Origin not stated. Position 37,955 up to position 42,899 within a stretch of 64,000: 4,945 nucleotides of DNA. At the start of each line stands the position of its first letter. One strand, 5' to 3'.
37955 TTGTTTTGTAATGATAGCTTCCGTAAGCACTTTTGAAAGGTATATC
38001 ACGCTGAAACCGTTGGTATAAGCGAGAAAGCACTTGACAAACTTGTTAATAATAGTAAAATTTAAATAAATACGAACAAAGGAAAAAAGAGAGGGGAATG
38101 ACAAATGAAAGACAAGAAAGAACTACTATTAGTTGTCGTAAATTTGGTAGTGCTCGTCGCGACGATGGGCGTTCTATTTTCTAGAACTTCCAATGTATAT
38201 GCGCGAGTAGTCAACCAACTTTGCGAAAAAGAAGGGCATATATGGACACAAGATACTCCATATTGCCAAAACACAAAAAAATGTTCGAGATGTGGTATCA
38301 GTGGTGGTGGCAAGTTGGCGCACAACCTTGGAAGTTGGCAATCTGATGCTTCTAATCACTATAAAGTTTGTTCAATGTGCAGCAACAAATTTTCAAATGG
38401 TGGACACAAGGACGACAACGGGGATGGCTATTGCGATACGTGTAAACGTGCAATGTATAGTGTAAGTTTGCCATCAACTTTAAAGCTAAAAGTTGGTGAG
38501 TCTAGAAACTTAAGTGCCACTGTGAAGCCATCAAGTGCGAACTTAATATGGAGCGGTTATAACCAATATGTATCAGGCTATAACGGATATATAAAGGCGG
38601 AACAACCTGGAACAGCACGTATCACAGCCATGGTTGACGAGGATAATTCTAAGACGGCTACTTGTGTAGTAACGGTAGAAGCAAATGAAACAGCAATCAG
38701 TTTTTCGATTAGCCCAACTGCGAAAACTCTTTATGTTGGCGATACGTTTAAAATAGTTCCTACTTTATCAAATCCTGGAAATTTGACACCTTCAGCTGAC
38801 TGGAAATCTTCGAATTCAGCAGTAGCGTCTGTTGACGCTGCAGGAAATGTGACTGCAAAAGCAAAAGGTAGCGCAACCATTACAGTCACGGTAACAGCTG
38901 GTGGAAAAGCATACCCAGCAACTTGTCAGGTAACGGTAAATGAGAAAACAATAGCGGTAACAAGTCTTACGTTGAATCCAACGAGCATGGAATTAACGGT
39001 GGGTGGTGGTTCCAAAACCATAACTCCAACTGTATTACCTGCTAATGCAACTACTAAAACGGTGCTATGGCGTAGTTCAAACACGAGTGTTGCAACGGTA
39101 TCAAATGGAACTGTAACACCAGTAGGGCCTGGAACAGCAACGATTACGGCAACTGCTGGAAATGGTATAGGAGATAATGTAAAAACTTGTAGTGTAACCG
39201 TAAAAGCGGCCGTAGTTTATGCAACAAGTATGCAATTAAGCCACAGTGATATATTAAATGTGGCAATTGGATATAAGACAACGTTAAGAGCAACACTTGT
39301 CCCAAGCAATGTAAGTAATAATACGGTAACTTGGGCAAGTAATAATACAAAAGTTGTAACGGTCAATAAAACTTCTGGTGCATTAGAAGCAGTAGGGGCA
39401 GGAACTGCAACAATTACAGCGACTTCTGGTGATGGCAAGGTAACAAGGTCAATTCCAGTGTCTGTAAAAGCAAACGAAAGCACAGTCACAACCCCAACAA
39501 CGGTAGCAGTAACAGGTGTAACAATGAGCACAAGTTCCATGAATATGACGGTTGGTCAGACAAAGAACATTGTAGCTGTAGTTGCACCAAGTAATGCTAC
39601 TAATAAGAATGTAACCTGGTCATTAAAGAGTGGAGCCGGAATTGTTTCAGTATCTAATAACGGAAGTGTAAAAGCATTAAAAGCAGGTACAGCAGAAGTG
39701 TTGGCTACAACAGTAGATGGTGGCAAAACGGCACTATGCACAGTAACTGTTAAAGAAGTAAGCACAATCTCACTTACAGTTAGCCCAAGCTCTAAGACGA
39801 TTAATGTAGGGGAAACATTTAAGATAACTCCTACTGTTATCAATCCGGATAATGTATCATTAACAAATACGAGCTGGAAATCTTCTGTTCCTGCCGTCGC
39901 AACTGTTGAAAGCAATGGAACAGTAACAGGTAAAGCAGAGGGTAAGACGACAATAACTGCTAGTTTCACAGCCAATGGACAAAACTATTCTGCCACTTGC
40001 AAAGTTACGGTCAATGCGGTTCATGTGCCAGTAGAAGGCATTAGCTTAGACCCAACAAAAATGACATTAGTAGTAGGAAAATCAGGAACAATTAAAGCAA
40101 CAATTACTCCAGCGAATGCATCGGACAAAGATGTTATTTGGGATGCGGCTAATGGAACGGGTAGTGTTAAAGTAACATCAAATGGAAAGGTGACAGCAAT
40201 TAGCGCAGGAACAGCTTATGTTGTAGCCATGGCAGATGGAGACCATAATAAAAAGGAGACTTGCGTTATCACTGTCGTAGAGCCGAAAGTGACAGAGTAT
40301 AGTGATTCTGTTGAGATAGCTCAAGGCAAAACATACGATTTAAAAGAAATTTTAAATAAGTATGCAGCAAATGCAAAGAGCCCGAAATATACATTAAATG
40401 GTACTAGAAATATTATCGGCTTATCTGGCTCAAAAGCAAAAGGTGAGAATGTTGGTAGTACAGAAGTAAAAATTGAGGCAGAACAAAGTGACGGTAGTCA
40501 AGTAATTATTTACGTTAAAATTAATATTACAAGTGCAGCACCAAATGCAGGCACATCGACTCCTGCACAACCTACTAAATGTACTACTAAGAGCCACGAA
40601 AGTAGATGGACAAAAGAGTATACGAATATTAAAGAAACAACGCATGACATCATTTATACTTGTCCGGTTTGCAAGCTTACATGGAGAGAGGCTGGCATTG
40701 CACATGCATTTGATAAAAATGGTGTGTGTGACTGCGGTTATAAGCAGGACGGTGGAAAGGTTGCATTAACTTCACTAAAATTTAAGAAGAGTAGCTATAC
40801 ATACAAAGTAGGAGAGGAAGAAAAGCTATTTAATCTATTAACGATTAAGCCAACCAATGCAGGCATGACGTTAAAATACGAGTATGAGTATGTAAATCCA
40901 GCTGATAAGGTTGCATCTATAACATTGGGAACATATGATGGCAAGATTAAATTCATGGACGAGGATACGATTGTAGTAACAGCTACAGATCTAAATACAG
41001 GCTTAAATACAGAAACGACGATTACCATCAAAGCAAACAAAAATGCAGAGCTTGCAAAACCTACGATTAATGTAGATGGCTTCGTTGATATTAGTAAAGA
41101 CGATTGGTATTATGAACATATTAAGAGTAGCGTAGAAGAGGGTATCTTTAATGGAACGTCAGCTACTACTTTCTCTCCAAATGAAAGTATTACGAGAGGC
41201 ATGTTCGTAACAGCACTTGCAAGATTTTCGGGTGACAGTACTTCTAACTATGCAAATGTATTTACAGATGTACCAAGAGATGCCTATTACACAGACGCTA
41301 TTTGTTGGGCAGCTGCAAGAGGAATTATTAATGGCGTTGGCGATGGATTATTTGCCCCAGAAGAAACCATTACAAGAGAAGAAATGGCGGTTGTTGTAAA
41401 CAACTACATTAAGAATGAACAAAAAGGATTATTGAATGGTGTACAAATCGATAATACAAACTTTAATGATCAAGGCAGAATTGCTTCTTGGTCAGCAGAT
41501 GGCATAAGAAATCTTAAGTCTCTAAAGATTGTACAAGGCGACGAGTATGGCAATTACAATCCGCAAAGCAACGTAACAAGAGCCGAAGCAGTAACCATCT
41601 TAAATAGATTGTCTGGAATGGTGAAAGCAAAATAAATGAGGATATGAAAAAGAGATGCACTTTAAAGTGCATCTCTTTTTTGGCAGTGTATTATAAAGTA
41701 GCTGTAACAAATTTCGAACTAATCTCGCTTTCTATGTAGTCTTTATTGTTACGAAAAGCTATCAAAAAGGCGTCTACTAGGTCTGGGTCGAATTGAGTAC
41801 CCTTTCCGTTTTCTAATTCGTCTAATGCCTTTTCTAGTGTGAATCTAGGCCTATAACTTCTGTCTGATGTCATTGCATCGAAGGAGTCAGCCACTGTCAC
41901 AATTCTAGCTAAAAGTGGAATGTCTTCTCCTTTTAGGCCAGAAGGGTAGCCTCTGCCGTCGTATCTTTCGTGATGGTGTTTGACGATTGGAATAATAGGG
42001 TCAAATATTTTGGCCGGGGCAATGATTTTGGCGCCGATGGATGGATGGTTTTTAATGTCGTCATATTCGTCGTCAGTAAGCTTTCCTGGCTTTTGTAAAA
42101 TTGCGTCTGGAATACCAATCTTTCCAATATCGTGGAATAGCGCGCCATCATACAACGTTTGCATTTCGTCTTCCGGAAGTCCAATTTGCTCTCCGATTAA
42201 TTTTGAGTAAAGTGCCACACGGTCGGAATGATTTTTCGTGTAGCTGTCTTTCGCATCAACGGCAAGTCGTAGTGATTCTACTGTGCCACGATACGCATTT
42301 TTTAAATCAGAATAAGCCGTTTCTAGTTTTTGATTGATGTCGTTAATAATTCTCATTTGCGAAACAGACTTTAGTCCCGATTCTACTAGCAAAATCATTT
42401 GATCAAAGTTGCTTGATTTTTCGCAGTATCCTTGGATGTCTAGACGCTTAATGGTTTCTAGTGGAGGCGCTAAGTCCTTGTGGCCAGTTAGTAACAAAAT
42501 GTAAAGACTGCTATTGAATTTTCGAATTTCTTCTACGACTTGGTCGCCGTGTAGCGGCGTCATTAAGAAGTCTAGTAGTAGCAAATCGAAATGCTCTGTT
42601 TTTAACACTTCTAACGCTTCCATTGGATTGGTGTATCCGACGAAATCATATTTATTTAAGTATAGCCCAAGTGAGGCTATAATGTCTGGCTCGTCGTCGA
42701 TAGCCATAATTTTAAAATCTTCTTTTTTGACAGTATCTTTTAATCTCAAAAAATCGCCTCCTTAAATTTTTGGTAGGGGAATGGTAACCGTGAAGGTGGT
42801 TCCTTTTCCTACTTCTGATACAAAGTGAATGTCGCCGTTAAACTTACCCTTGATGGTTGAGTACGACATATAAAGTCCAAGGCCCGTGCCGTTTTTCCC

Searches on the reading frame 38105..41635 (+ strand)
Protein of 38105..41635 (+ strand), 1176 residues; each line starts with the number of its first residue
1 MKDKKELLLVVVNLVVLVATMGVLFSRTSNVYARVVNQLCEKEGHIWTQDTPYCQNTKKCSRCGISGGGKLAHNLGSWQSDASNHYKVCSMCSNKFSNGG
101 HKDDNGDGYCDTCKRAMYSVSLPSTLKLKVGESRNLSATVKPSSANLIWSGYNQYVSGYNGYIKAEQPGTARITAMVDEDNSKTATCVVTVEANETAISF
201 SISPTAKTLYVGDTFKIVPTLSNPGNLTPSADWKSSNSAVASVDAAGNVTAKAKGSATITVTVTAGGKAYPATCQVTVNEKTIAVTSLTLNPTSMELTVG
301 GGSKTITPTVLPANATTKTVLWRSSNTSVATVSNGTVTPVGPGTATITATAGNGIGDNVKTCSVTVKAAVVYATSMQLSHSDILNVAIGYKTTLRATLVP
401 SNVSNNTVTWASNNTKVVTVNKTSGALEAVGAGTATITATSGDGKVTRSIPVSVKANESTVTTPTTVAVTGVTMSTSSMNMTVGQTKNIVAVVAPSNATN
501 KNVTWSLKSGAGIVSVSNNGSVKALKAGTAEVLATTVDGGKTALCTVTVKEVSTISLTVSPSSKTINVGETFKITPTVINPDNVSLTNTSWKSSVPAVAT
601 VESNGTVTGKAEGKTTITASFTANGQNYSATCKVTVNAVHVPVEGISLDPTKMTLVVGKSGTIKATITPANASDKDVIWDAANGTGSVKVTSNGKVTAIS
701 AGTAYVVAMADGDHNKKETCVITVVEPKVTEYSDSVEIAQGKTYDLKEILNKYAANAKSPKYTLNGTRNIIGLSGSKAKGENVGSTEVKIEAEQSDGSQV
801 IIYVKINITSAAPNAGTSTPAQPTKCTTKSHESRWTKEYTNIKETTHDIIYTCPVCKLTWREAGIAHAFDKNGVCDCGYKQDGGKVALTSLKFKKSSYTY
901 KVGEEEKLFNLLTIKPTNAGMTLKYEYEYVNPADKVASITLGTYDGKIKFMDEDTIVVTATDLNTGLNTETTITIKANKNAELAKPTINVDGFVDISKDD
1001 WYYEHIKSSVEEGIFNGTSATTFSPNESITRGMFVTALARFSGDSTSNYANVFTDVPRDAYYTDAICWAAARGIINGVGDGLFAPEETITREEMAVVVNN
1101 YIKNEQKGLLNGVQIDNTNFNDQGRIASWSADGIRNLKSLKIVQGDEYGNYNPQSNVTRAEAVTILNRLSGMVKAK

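Call 106: search_protein_families(library=pfam, proteins=[window:38105-41635:+], max_evalue=0.00001)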
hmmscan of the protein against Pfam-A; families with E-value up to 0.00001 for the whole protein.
window:38105-41635:+ (1176 aa): 3 families
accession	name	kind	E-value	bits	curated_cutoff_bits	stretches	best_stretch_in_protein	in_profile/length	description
PF02368.24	Big_2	-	3.8e-71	235.5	22.8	6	199-271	4-76/79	Bacterial Ig-like domain (group 2)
PF00395.25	SLH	-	5.7e-37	125.9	20.8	3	1053-1095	2-44/44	S-layer homology domain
PF22359.2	Big-like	-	2.7e-12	47.2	27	0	329-368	12-48/48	Bacterial Ig-like domain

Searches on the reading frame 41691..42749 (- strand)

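Call 106: search_protein_families(library=pfam, proteins=[window:41691-42749:-], max_evalue=0.00001)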
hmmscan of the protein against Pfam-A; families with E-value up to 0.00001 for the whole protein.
window:41691-42749:- (352 aa): 3 families
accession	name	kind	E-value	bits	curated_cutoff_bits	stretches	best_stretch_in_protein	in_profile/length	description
PF13487.12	HD_5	-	1.9e-39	135.6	27.2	1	163-324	6-170/170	HD domain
PF01966.28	HD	-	9e-24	84.4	22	1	173-293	3-116/116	HD domain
PF00072.30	Response_reg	-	2.4e-14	53.9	30.2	1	14-121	1-109/111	Response regulator receiver domain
